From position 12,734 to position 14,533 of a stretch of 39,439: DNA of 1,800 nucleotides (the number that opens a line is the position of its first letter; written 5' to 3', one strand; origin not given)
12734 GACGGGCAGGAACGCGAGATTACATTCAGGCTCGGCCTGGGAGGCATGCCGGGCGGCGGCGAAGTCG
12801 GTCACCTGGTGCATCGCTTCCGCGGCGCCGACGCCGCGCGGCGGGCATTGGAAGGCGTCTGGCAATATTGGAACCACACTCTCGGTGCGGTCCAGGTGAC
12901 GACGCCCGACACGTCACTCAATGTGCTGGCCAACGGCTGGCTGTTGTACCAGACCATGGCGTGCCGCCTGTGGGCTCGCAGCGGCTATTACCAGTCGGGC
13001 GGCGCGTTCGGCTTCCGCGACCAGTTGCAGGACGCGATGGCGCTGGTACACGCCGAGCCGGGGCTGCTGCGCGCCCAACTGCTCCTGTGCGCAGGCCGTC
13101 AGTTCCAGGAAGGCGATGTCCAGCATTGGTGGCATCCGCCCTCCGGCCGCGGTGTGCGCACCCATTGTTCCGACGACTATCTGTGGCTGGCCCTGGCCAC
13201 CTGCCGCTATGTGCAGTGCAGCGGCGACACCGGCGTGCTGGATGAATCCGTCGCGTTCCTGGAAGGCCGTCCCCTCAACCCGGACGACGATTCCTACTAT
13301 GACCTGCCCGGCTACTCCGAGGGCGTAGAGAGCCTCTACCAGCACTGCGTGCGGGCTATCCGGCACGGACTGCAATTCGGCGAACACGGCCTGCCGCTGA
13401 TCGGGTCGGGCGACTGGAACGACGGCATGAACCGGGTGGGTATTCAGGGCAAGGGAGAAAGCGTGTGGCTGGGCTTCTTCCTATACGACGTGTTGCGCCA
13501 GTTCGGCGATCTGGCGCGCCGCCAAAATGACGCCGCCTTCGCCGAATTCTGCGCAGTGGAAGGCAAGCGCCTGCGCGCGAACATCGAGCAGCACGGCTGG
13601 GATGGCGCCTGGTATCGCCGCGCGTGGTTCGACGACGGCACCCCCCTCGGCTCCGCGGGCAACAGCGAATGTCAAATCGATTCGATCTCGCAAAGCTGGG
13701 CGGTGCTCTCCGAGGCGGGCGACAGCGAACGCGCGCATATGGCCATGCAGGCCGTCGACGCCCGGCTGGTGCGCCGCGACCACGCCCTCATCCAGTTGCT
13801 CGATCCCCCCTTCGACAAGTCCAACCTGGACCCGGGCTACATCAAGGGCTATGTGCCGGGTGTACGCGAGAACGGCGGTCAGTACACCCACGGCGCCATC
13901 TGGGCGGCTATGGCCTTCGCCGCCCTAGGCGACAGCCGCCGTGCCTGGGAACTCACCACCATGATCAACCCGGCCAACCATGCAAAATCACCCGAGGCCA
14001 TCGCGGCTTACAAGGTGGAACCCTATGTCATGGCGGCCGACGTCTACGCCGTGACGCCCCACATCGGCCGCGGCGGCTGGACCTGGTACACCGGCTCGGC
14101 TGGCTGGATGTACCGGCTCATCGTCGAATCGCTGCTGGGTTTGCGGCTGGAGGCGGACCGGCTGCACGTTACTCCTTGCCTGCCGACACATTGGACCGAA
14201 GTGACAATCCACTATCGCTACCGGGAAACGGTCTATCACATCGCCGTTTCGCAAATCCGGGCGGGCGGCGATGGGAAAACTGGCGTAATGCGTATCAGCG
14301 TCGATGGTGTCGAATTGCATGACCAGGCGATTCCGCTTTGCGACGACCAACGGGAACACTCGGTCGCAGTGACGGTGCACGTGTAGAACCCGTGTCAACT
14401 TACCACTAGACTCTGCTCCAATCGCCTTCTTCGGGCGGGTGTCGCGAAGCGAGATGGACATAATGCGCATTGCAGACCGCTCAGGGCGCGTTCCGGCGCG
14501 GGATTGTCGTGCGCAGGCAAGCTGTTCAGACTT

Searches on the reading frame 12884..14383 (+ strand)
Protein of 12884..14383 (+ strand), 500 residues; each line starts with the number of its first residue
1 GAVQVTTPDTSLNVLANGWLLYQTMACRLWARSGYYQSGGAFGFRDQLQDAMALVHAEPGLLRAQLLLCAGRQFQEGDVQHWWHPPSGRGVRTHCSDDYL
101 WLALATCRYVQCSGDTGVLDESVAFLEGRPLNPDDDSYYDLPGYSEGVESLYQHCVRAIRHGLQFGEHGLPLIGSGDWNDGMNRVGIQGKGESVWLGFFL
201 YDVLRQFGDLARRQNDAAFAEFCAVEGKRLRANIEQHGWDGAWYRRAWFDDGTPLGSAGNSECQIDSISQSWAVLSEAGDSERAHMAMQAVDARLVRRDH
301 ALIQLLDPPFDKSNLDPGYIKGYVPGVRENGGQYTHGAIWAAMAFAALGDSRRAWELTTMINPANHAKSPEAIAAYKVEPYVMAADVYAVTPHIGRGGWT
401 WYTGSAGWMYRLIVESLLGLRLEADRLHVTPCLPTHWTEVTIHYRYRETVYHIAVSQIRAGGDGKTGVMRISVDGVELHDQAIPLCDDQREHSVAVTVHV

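Call 68: find_homologous_proteins(query=window:12884-14383:+, max_evalue=1e-50)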
Query window:12884-14383:+ (500 aa): 7994 proteins with E <= 1e-50 among 8000 candidates; the best 120 are listed.
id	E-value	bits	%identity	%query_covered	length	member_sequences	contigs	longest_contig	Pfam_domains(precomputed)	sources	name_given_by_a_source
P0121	0.0e+0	1109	75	97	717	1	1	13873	PF03633.21,PF17167.11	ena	-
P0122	0.0e+0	1020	86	100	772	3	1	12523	PF03633.21,PF06165.19,PF17167.11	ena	-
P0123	0.0e+0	1011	86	100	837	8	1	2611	PF03633.21,PF06165.19,PF17167.11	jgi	jgi:cellobiose phosphorylase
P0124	1.2e-290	983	82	100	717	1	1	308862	PF03633.21,PF06165.19,PF17167.11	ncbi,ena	-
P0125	2.4e-288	975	84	100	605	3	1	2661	PF03633.21,PF06165.19,PF17167.11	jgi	-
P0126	8.7e-288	973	82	100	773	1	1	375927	PF03633.21,PF06165.19,PF17167.11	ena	-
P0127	1.7e-287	972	83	100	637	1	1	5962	PF03633.21,PF06165.19,PF17167.11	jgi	jgi:cyclic beta-1,2-glucan synthetase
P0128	5.8e-287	971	82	100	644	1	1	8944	PF03633.21,PF06165.19,PF17167.11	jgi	jgi:cellobiose phosphorylase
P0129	7.3e-287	970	83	100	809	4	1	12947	PF03633.21,PF06165.19,PF17167.11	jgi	jgi:cellobiose phosphorylase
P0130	1.3e-286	969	82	100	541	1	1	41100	PF03633.21,PF17167.11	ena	-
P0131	1.8e-286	969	82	100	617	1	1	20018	PF03633.21,PF06165.19,PF17167.11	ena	-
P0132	2.2e-286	969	83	100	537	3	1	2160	PF03633.21,PF17167.11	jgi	jgi:cellobiose phosphorylase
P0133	4.6e-286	968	82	100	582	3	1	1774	PF03633.21,PF17167.11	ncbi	ncbi:MAG: glycosyl hydrolase family 65 protein, partial [Sedimenticolaceae bacterium]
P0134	7.3e-286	967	83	100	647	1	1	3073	PF03633.21,PF06165.19,PF17167.11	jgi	jgi:cyclic beta-1,2-glucan synthetase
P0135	8.8e-286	967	82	99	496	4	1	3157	PF03633.21,PF17167.11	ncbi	ncbi:MAG: cyclic beta 1-2 glucan synthetase, partial [Chromatiales bacterium]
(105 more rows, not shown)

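Call 69: find_encoding_contigs(protein=P0122, flank=10000, max_places=3)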
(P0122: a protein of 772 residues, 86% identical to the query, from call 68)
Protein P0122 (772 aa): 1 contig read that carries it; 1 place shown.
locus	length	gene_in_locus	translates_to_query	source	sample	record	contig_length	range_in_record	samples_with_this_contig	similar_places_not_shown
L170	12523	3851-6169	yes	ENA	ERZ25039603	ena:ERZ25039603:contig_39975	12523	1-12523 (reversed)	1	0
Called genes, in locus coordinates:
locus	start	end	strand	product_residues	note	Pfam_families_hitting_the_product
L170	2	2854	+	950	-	?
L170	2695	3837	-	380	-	-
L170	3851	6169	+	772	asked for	PF06165:GH94_b-supersand, PF17167:Glyco_hydro_94, PF03633:Glyco_hydro_65C (weak)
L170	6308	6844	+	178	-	-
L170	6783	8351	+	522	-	PF18144:SMODS (weak), PF21654:DncV-like_NTFase (faint)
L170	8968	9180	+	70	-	-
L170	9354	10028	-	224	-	-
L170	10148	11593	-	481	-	PF00224:PK, PF02887:PK_C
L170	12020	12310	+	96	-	PF03692:CxxCxxCC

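Call 70: find_encoding_contigs(protein=P0124, flank=10000, max_places=3)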
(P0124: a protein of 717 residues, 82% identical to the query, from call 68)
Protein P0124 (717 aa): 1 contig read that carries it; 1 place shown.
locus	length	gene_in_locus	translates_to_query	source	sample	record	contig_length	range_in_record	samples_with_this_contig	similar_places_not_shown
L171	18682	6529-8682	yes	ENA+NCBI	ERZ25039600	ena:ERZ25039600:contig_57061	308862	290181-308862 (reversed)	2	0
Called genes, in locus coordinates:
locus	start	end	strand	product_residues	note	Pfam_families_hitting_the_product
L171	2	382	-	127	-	?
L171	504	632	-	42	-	-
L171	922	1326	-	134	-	PF19620:DUF6125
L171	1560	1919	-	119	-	PF00557:Peptidase_M24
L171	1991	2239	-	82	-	-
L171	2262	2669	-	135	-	PF01321:Creatinase_N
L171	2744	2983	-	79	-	PF00725:3HCDH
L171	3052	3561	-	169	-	PF02737:3HCDH_N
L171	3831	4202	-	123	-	PF00108:Thiolase_N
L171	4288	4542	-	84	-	PF00108:Thiolase_N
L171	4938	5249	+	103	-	-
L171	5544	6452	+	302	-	PF06165:GH94_b-supersand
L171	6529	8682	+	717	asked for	PF06165:GH94_b-supersand, PF17167:Glyco_hydro_94, PF03633:Glyco_hydro_65C (weak)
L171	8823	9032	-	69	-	-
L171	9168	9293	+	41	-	-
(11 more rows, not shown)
